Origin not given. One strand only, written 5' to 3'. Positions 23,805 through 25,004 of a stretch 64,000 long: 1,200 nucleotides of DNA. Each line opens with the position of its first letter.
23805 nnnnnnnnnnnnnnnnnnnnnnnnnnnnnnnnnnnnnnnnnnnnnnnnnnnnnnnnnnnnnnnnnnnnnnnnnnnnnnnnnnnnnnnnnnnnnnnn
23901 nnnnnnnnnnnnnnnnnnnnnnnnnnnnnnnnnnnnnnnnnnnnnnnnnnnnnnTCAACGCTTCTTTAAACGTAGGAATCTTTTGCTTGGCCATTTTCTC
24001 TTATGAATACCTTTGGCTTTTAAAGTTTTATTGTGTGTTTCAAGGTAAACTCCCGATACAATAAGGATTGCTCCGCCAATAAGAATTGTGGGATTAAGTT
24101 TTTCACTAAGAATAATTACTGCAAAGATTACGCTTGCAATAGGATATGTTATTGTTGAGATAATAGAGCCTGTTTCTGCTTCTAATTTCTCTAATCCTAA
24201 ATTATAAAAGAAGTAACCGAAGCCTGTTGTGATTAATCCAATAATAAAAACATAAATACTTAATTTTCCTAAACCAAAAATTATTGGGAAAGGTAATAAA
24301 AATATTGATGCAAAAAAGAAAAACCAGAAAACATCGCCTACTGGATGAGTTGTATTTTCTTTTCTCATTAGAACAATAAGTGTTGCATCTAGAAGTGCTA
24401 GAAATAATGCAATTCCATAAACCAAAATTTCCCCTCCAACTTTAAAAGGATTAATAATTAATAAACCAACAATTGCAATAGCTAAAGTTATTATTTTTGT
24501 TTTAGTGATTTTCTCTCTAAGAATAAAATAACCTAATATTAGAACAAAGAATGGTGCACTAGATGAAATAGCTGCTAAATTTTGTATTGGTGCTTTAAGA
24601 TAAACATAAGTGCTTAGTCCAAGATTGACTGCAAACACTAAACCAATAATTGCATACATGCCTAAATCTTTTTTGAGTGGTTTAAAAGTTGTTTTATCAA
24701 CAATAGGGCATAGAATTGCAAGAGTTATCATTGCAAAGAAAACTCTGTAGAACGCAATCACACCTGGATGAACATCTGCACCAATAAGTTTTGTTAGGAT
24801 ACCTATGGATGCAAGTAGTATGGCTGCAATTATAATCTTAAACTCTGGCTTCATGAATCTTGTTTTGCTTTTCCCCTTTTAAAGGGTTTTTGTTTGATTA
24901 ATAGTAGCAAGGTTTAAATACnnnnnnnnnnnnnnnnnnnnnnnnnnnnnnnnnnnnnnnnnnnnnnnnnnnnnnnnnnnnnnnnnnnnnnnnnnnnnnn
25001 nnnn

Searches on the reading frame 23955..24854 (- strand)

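Call 39: search_protein_families(library=pfam, proteins=[window:23955-24854:-], max_evalue=0.01)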
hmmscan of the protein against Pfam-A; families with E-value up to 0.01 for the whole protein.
window:23955-24854:- (299 aa): 2 families
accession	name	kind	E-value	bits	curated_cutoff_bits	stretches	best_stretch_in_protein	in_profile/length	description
PF00892.27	EamA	-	1.4e-30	106.8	28.2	2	5-135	5-134/135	EamA-like transporter family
PF16913.11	PUNUT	-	1.3e-08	35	30.6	2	56-134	66-144/321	Purine nucleobase transmembrane transport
